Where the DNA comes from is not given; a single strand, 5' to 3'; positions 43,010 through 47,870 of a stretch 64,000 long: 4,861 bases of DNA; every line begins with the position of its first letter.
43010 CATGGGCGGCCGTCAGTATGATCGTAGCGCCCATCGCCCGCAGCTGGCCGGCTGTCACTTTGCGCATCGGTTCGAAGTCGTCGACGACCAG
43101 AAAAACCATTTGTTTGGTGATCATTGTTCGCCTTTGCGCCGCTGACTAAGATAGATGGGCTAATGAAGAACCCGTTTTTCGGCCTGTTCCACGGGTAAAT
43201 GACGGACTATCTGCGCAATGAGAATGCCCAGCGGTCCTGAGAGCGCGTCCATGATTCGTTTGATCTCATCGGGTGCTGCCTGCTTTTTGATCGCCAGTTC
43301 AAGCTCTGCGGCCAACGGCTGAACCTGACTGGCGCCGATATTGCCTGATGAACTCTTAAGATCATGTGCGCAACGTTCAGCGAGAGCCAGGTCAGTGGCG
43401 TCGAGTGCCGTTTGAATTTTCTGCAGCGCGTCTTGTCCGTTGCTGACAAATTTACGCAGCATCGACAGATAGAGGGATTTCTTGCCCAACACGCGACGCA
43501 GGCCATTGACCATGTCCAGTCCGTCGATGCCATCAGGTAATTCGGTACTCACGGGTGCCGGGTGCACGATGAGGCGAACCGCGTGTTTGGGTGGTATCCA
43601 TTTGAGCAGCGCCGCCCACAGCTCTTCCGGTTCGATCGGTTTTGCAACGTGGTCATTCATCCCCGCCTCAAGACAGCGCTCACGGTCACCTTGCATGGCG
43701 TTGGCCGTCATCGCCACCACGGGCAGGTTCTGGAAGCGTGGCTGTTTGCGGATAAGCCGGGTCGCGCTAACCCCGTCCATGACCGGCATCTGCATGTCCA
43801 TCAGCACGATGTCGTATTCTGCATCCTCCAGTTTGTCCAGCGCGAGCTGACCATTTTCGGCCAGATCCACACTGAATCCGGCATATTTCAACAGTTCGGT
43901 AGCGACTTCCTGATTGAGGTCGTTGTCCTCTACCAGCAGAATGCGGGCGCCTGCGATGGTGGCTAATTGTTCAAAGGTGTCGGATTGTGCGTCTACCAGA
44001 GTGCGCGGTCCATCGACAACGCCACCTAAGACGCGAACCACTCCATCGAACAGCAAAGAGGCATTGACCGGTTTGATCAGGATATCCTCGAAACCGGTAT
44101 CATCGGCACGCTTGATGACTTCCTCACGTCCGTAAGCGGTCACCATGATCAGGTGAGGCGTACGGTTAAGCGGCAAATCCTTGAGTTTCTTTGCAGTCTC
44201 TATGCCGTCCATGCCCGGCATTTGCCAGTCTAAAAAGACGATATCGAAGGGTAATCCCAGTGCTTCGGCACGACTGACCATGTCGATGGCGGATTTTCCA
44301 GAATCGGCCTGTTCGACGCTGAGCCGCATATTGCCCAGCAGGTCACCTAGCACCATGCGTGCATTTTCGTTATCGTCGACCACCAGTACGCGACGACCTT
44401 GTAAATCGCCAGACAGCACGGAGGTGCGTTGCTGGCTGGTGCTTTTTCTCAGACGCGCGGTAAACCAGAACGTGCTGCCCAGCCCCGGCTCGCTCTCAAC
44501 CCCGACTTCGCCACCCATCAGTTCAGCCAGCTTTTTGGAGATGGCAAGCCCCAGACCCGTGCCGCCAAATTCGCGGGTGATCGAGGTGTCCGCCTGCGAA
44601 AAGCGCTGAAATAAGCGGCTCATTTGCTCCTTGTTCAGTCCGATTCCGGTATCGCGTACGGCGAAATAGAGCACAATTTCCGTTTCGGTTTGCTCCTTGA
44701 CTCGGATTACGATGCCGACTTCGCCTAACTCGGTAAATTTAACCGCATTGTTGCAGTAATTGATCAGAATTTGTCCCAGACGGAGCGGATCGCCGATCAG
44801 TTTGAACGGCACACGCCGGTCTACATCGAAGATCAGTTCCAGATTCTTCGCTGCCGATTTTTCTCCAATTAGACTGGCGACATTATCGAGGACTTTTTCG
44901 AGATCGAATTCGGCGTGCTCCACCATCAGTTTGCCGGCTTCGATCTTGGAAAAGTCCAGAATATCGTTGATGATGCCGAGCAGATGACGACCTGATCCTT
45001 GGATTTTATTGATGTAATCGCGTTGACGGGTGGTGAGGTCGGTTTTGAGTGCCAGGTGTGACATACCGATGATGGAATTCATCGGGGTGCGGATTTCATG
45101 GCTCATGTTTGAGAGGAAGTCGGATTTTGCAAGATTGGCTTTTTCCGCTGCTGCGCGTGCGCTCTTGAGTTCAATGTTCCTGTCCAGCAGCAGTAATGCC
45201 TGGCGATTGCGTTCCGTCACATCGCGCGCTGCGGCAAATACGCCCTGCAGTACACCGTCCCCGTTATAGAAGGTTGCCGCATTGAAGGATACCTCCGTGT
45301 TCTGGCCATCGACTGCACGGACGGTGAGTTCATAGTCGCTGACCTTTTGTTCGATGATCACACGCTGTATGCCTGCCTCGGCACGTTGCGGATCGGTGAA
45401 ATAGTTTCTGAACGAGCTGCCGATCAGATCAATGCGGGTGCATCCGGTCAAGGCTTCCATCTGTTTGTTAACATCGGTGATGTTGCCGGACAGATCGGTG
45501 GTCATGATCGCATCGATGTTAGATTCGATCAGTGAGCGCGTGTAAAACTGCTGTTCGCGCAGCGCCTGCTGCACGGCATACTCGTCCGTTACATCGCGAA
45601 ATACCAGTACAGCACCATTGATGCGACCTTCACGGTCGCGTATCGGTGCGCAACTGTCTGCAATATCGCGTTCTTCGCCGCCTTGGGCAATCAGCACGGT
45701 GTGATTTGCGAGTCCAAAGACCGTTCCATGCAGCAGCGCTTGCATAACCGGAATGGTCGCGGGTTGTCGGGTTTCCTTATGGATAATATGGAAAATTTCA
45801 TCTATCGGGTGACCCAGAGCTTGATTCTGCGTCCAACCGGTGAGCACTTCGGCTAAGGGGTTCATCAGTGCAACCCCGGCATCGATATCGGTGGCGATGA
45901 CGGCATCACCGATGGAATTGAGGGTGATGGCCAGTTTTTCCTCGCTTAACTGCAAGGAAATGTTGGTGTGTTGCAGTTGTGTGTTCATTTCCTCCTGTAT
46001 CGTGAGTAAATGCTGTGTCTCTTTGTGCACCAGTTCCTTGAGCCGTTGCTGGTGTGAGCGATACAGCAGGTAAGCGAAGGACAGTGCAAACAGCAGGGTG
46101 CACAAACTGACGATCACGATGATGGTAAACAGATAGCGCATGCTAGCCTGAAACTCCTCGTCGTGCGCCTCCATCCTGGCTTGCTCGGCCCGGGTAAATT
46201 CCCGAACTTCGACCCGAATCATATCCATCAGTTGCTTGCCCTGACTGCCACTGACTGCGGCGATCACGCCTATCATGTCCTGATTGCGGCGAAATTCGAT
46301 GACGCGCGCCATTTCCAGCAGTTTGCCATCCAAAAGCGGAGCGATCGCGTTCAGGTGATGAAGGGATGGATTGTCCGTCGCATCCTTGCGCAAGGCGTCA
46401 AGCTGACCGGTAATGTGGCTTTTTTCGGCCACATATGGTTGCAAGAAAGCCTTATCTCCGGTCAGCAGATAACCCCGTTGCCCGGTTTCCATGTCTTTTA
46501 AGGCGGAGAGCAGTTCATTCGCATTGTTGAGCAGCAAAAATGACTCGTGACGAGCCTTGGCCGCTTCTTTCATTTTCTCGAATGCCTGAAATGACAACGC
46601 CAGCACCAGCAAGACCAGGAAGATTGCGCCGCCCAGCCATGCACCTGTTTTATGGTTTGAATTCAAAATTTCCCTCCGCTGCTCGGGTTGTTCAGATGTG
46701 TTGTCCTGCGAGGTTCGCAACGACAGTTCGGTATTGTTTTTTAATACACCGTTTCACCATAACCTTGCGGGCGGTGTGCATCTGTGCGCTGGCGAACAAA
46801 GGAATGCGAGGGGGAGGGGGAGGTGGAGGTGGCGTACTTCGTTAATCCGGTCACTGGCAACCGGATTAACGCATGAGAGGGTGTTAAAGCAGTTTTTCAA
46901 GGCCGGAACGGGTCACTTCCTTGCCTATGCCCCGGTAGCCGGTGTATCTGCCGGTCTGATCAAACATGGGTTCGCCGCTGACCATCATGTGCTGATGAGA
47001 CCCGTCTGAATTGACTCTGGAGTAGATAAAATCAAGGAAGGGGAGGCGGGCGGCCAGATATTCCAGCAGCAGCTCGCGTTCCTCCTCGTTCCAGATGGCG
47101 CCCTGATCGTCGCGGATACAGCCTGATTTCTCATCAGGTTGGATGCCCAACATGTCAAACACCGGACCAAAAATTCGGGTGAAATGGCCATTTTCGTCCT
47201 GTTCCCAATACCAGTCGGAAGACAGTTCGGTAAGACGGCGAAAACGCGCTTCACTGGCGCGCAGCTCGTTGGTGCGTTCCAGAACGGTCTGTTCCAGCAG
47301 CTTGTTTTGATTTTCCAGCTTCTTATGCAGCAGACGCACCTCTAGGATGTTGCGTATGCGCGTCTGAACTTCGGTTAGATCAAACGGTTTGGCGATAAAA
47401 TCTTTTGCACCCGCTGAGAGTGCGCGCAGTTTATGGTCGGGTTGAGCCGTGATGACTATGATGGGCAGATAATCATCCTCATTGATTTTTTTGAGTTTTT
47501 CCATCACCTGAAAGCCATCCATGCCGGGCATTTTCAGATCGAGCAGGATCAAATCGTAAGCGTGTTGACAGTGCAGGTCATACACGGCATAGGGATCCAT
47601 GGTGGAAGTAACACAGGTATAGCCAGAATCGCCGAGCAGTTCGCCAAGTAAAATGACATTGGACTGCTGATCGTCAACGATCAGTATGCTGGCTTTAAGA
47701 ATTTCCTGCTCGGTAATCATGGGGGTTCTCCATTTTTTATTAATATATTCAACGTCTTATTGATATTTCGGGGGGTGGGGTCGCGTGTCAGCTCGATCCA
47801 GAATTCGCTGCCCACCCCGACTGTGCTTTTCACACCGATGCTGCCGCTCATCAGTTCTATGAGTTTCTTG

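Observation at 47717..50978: KaiC-like ATPase cassette without KaiA/KaiB: unknown 140-aa protein, KaiC-like, repeat-bearing histidine kinase, REC-PAS regulator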

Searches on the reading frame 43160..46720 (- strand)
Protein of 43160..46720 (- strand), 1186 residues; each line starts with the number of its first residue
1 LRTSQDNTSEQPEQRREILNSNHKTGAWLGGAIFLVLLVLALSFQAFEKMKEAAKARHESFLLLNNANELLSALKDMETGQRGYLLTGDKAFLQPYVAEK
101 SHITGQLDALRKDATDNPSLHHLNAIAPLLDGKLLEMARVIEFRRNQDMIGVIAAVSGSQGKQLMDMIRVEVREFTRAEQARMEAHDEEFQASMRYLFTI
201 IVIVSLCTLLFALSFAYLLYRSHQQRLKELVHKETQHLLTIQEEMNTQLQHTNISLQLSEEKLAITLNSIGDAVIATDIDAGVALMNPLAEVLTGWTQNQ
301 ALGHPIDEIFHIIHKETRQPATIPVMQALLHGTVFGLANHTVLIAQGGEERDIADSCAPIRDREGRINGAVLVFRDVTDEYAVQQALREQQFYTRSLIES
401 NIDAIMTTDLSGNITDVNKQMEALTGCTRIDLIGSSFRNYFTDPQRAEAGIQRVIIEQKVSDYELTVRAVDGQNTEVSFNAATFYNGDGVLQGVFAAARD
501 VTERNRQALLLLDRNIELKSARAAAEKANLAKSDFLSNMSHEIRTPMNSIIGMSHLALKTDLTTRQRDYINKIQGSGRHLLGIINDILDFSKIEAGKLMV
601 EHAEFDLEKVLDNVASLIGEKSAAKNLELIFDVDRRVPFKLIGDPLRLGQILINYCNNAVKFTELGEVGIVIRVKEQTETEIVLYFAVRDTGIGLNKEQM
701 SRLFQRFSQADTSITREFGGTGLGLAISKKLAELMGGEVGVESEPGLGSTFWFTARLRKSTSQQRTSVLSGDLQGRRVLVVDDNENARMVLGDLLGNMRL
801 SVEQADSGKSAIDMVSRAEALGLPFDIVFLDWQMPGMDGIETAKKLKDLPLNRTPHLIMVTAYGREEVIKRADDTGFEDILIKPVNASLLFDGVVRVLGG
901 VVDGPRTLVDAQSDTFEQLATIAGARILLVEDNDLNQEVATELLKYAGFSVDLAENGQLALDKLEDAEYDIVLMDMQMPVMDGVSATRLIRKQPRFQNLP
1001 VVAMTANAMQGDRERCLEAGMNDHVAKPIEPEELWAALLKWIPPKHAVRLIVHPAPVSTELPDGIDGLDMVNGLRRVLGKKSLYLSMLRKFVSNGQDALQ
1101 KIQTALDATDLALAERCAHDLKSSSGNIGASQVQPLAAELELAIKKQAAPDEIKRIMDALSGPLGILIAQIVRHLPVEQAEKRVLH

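Call 3: search_protein_families(library=pfam, proteins=[window:43160-46720:-], max_evalue=0.01)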
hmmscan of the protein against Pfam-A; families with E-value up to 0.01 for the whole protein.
window:43160-46720:- (1186 aa): 12 families
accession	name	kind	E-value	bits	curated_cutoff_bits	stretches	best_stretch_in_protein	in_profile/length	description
PF00072.30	Response_reg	-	3.9e-53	178.8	30.2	2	927-1038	1-110/111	Response regulator receiver domain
PF05227.19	CHASE3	-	7e-30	104.2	28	1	60-188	8-137/138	CHASE3 domain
PF00989.32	PAS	-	1.8e-27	96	22.6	2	395-501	4-113/113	PAS fold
PF02518.31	HATPase_c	-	4.6e-27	95.1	26.4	1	643-758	1-110/111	Histidine kinase-, DNA gyrase B-, and HSP90-like ATPase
PF08448.16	PAS_4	-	1.7e-22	80.2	23.1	2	402-505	5-109/110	PAS fold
PF00512.31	HisKA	-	1.1e-21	77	26.9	1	531-596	1-66/66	His Kinase A (phospho-acceptor) domain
PF13426.13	PAS_9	-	4.3e-20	72.3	27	2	403-503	2-103/103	PAS domain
PF01627.28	Hpt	-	1.1e-12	48.5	24.6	1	1087-1151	2-66/84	Hpt domain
PF13188.13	PAS_8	-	5.2e-09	36.1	21.8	1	395-444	4-50/65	PAS domain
PF08447.18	PAS_3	-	1.5e-05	25.6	25.6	1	286-367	4-82/89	PAS fold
PF23198.2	PDE8A_N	-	7.7e-05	23.1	29.6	1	927-1018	12-108/147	PDE8A-like, N-terminal domain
PF24820.1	Diguanyl_cycl_sensor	-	0.00044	20.6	28.1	1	397-478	1-90/109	Diguanylate cyclase-like sensor domain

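Call 4: search_protein_families(library=ncbifam, proteins=[window:43160-46720:-], max_evalue=0.01)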
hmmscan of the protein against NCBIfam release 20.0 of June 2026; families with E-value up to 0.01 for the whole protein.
window:43160-46720:- (1186 aa): 154 families (the best 25 are shown)
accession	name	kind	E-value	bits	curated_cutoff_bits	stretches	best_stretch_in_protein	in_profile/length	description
NF008318.0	PRK11107.1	equivalog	8.5e-160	533.7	890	3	514-805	275-566/920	two-component sensor histidine kinase BarA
TIGR02956.1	TMAO_torS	equivalog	3.5e-136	455.7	676.5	3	516-898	448-820/967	TMAO reductase system sensor histidine kinase/response regulator TorS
NF008302.0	PRK11091.1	equivalog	1.1e-119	400.8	838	2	377-890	140-635/779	aerobic respiration two-component sensor histidine kinase ArcB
NF011874.0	PRK15347.1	equivalog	1.5e-109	367.4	852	3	513-762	379-619/921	two component system sensor kinase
NF045901.1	HisKinLetSLeg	equivalog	2.8e-109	366.5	1650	3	507-761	267-522/906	two-component system sensor histidine kinase LetS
NF041947.1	LuxQ_Vibrio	equivalog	2.8e-109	366.3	1200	2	511-892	451-833/843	quorum-sensing autoinducer 2 sensor kinase/phosphatase LuxQ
NF038297.2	hybrid_HK_HrmK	equivalog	4.6e-102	342.6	725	2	510-891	213-601/607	hybrid histidine kinase/response regulator HrmK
NF008099.0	PRK10841.1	equivalog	4.6e-96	322.5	920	3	517-765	455-698/949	two-component system sensor histidine kinase RcsC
NF008543.0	PRK11466.1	equivalog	4.9e-86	289.4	982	2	513-898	425-798/914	TMAO reductase system sensor histidine kinase/response regulator TorS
NF046044.1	PnpS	equivalog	3.2e-62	210.8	400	3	529-754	167-388/390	two-component system histidine kinase PnpS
NF007420.1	PRK09959.1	equivalog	3.8e-62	210.2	1995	2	518-887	698-1063/1197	acid-sensing system histidine kinase EvgS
NF047874.1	MASE3_PAS_HK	subfamily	1.7e-58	198.9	560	2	383-760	256-628/655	MASE3 domain-containing sensor histidine kinase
NF047465.1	hybrid_HK_LvrA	exception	6.9e-58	196.3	1200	3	497-751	163-416/819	hybrid histidine kinase/response regulator LvrA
NF041832.1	near_NosP_CTERM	subfamily_domain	7.6e-57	193.1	400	2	526-887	1-359/370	NahK/ErcS family hybrid sensor histidine kinase/response regulator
NF008468.0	PRK11360.1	equivalog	2.6e-52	178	646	2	384-762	260-613/616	two-component system sensor histidine kinase AtoS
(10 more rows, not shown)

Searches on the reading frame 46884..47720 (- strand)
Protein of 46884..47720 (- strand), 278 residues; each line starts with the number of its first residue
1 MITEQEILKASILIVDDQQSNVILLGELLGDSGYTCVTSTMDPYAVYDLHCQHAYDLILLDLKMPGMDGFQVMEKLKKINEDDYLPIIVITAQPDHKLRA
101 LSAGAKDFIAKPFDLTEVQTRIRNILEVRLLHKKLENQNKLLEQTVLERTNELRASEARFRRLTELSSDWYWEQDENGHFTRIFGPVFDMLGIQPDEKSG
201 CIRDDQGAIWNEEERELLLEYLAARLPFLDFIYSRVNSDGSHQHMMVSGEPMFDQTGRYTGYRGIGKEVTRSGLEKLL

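Call 3: search_protein_families(library=pfam, proteins=[window:46884-47720:-], max_evalue=0.01)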
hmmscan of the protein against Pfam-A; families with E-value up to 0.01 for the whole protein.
window:46884-47720:- (278 aa): 3 families
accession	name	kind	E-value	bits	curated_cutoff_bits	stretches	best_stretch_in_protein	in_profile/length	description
PF00072.30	Response_reg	-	3.6e-27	95.2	30.2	1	12-122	1-110/111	Response regulator receiver domain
PF13426.13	PAS_9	-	0.00012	22.7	27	1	169-270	2-102/103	PAS domain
PF05266.19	DUF724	-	0.0077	16.6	38.4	0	94-163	66-135/188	Protein of unknown function (DUF724)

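Call 4: search_protein_families(library=ncbifam, proteins=[window:46884-47720:-], max_evalue=0.01)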
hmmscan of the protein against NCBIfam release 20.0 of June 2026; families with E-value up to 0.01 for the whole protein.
window:46884-47720:- (278 aa): 101 families (the best 25 are shown)
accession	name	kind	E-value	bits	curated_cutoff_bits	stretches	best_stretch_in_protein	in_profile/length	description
NF007135.0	PRK09581.1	equivalog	6.3e-27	94.5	474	1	9-150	2-144/457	PleD family two-component system response regulator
NF053854.1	RespRegPhoBBctds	equivalog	1.6e-21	76.8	270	1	12-138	1-129/225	two-component system response regulator PhoB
TIGR01387.1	cztR_silR_copR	subfamily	9.4e-20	71.2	279.2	1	12-128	1-116/218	heavy metal response regulator transcription factor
NF041880.1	EPS_EpsF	equivalog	3e-19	68.9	900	1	15-262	1-250/492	response regulator EpsF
TIGR02154.1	PhoB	equivalog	5.6e-19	68.3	296.2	1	10-136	3-129/226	phosphate regulon transcriptional regulator PhoB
NF040689.1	MtrAB_MtrA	equivalog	1e-18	67.5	300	1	12-128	1-115/219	MtrAB system response regulator MtrA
NF007005.1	PRK09468.1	equivalog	1.1e-18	67.5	331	1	10-129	4-122/237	osmolarity response regulator transcription factor OmpR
NF012023.0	PRK15479.1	equivalog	1.4e-18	67.2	337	1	12-127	3-117/224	transcriptional regulator TctD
NF045944.1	ResRegRpaBCyano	equivalog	5e-18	65.3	330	1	13-148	1-132/229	response regulator transcription factor RpaB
NF051850.1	RespRegRprY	equivalog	9.2e-18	64.5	370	1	10-138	5-131/234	response regulator transcription factor RprY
NF008318.0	PRK11107.1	equivalog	1.4e-17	63.1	890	1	4-132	662-791/920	two-component sensor histidine kinase BarA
NF012227.0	AdeR_RR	equivalog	2e-17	63.5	340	1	10-145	12-145/239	efflux system response regulator transcription factor AdeR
NF008469.0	PRK11361.1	equivalog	4.6e-17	61.8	714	1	11-142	6-136/461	acetoacetate metabolism transcriptional regulator AtoC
NF045991.1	RespRegCtrARhodob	equivalog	5.8e-17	62.2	350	1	12-126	3-116/224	response regulator transcription factor CtrA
NF007982.1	PRK10710.1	equivalog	5.9e-17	62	380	1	7-140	5-137/235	envelope stress response regulator BaeR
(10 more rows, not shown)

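Call 40: search_protein_families(library=padloc, proteins=[window:46884-47720:-], max_evalue=0.01)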
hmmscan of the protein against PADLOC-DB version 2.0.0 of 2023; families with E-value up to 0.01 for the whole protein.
window:46884-47720:- (278 aa): 0 families

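Call 75: search_solved_structures(query=A4, max_evalue=0.01)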
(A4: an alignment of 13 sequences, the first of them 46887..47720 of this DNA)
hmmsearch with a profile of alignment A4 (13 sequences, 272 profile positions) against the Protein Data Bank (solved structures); distinct sequences matched with E-value up to 0.01: 306 (the best 60 are shown).
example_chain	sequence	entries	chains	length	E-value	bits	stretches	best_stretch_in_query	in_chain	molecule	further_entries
9g85_A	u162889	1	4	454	2.1e-32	115.6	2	9-138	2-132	Response regulator PleD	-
2wb4_A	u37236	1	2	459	2.2e-32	115.5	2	9-138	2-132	DIGUANYLATE CYCLASE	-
9g86_A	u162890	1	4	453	3.4e-32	114.9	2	10-138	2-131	Response regulator PleD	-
1w25_A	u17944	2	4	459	3.6e-32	114.8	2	10-138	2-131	STALKED-CELL DIFFERENTIATION CONTROLLING PROTEIN | RESPONSE REGULATOR PLED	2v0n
1mvo_A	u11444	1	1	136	1e-19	74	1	8-127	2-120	PhoP response regulator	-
9dvt_R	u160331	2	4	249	1.2e-18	70.5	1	10-127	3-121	DNA-binding dual master transcriptional regulator RpaA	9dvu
6is3_C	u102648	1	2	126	4.1e-18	68.7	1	8-126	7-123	Response regulator ArlR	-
6is1_A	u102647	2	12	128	4.1e-18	68.7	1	8-126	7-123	Response regulator ArlR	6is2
1p6q_A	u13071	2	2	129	8.1e-18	67.7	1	10-124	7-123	CheY2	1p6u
1pey_A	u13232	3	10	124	8.4e-18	67.7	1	8-126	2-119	Sporulation initiation phosphotransferase F | SPORULATION RESPONSE REGULATORY PROTEIN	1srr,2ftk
5x5j_A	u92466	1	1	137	8.5e-18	67.7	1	8-127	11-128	AdeR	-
5xjp_A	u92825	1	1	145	9e-18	67.6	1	9-127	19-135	AdeR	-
2jvj_A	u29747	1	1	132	9e-18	67.6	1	8-128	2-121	Sporulation initiation phosphotransferase F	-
3q15_C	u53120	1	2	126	1.1e-17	67.3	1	7-126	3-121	Sporulation initiation phosphotransferase F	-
9xzo_A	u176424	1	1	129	2e-17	66.5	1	10-127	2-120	De novo protein M1X0B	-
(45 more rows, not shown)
